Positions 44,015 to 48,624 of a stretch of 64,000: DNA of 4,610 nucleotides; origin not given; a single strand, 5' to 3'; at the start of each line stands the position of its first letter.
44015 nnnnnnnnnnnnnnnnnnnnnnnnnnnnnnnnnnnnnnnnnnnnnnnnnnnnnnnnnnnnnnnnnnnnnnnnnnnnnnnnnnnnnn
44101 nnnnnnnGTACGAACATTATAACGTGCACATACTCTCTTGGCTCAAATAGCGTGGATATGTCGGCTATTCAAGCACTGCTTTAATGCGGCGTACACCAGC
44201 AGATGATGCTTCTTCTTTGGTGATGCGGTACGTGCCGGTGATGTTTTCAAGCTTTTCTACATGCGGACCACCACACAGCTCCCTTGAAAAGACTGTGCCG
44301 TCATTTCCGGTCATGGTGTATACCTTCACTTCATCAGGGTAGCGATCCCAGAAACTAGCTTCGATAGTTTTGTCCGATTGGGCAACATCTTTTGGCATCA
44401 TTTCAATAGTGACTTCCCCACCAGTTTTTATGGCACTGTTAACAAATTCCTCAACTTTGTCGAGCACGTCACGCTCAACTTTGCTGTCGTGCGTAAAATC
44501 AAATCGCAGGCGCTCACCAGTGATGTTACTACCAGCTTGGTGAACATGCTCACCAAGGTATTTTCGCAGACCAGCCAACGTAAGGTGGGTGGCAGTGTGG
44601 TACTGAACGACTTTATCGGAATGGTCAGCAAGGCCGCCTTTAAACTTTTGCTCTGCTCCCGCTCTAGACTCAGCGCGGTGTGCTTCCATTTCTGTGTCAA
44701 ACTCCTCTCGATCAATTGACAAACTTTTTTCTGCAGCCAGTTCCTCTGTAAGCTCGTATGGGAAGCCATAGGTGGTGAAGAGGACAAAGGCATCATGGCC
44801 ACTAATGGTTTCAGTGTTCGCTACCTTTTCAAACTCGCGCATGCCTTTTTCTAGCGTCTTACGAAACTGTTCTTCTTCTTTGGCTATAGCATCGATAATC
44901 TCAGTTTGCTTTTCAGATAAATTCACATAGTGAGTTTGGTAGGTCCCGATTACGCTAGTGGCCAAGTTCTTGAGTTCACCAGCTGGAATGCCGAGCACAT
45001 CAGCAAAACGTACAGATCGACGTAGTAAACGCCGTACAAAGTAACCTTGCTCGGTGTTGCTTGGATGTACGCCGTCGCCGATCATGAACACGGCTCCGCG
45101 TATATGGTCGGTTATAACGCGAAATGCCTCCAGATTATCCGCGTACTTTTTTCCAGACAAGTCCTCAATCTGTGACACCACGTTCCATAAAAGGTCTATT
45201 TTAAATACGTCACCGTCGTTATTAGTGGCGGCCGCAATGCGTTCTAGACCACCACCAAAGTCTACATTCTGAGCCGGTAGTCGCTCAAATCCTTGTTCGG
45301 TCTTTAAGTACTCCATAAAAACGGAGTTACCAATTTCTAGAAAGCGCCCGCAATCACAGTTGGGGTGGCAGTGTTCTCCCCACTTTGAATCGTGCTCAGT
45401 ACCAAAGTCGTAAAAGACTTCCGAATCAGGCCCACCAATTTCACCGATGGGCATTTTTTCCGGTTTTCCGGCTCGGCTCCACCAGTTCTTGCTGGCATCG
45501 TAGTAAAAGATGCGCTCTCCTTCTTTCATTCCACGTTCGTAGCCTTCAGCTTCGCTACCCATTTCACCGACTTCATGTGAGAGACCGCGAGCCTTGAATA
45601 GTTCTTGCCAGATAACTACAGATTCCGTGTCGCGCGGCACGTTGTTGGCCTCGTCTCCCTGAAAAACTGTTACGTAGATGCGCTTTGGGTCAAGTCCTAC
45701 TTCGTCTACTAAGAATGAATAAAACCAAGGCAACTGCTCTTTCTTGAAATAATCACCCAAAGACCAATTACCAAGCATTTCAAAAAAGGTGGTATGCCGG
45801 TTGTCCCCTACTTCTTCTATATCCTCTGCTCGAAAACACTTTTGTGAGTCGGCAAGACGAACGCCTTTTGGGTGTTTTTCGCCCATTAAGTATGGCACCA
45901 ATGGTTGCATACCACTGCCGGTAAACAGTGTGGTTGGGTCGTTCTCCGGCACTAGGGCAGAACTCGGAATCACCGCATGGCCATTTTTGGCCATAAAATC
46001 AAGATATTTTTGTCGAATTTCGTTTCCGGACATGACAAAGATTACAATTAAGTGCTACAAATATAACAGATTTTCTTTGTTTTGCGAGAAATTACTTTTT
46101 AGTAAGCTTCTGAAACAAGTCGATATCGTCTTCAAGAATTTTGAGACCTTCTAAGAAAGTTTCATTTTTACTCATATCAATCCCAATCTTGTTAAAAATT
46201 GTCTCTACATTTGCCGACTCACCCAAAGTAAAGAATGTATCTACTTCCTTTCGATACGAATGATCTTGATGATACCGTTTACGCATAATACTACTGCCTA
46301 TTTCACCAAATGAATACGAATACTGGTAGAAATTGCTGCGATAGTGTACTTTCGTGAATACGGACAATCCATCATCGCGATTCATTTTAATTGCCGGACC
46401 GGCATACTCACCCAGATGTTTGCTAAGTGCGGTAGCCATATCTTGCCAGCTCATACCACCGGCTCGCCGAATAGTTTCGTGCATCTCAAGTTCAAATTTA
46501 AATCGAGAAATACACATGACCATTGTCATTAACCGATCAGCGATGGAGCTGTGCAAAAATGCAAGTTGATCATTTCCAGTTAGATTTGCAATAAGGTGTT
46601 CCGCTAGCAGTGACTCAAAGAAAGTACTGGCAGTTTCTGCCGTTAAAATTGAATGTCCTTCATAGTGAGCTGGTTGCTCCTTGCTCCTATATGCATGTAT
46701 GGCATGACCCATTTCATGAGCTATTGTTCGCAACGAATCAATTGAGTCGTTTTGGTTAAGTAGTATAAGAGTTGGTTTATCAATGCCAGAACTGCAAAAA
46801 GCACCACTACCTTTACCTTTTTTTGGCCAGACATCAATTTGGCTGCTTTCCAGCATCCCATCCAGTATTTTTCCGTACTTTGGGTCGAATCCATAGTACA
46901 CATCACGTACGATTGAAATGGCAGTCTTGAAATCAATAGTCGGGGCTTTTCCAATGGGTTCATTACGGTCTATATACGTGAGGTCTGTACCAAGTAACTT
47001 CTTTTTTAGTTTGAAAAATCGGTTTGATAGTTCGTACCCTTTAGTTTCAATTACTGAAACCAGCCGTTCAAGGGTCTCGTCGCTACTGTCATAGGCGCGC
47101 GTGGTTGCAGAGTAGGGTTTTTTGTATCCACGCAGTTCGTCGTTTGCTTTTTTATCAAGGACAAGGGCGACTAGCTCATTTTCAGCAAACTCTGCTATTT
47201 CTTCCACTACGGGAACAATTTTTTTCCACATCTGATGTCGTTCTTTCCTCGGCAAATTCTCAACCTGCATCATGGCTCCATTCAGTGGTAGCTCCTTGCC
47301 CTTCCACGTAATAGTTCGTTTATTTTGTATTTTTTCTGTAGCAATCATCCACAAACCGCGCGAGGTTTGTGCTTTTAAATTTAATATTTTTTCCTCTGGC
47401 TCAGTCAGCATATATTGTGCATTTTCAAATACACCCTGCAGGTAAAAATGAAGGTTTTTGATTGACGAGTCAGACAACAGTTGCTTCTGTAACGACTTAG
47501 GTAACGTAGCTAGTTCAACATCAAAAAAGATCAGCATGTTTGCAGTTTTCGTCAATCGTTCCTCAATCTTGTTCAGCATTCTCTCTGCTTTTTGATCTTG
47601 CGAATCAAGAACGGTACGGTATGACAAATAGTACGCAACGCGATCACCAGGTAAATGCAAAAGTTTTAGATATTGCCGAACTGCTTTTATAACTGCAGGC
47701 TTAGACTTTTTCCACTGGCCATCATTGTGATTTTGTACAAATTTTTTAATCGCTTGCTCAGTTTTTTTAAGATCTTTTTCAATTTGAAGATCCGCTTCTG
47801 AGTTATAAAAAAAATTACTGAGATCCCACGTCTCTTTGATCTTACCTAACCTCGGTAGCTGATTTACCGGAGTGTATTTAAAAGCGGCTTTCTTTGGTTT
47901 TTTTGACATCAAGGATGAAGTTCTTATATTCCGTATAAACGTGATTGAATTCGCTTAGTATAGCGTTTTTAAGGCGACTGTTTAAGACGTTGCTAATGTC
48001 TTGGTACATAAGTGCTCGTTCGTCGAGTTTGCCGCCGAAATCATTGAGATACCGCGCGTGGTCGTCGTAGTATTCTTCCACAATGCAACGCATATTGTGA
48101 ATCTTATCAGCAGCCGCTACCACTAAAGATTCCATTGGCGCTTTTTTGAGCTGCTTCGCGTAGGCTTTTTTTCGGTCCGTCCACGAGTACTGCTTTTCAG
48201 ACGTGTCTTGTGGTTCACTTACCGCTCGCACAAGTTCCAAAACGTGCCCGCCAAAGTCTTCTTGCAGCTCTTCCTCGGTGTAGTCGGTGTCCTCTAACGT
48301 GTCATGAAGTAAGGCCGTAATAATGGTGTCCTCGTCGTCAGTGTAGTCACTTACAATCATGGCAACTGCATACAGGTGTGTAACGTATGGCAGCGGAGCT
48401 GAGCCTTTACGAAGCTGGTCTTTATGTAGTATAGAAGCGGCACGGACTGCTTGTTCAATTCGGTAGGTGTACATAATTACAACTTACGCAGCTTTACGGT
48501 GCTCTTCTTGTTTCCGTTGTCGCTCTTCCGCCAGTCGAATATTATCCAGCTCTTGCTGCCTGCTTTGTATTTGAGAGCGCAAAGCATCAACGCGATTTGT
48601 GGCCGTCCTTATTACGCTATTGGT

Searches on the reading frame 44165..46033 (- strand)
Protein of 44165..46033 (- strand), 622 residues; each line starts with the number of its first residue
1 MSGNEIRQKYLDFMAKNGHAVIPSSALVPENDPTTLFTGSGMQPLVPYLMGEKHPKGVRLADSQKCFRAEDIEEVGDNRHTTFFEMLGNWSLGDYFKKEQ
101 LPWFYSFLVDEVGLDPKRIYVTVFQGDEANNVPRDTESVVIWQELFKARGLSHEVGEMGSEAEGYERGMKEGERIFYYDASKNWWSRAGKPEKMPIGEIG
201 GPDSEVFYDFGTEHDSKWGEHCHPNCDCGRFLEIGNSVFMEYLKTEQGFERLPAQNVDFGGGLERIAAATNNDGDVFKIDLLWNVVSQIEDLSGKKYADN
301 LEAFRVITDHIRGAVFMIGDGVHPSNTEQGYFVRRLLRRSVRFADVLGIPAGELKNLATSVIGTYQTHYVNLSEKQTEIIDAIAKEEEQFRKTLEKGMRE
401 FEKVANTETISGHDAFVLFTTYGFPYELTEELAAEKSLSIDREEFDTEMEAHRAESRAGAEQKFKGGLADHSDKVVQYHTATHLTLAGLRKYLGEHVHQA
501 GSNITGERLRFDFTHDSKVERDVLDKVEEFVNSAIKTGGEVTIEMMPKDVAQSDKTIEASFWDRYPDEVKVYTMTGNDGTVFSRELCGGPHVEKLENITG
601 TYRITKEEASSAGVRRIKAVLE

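Call 102: search_protein_families(library=pfam, max_evalue=0.00001, proteins=[window:44165-46033:-])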
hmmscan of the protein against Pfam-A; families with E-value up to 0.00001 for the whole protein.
window:44165-46033:- (622 aa): 2 families
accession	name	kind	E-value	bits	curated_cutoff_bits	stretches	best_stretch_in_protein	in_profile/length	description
PF01411.24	tRNA-synt_2c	-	5.9e-120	401.8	30.3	1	5-481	1-451/552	tRNA synthetases class II (A)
PF07973.19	tRNA_SAD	-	8.7e-10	38.9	24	1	569-617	1-43/44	Threonyl and Alanyl tRNA synthetase second additional domain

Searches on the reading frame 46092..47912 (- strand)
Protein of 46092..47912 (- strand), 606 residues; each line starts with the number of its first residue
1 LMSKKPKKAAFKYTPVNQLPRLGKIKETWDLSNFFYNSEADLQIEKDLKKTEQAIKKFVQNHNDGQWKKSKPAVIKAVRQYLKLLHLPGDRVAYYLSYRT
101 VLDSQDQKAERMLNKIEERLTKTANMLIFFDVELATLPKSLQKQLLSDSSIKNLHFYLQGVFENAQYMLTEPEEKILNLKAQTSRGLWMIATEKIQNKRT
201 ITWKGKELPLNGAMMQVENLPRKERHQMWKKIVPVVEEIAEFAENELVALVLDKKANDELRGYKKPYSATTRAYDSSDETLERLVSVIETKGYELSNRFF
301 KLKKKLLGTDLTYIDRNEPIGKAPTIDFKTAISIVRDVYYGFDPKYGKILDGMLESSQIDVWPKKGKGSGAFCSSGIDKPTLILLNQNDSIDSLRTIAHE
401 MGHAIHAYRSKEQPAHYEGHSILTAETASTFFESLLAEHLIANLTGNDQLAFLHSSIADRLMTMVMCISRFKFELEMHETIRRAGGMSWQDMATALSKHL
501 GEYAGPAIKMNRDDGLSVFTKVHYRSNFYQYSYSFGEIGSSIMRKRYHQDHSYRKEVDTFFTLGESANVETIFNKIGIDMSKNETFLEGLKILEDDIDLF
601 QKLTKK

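Call 102: search_protein_families(library=pfam, max_evalue=0.00001, proteins=[window:46092-47912:-])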
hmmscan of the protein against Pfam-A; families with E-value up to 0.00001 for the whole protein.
window:46092-47912:- (606 aa): 2 families
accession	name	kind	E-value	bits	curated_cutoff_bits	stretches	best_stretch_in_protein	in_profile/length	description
PF01432.26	Peptidase_M3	-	8.1e-28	98.4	27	1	343-591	162-456/457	Peptidase family M3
PF08439.15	Peptidase_M3_N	-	2.6e-07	31.2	25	1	133-190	1-59/70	Oligopeptidase F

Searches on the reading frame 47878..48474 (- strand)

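Call 102: search_protein_families(library=pfam, max_evalue=0.00001, proteins=[window:47878-48474:-])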
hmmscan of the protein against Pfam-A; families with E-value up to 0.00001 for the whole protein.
window:47878-48474:- (198 aa): 2 families
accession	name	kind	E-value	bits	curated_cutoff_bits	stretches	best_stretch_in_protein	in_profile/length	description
PF13328.12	HD_4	-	5.8e-21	75.3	27.2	1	9-133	1-129/156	HD domain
PF01966.28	HD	-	2.3e-07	31.6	22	1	30-128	1-116/116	HD domain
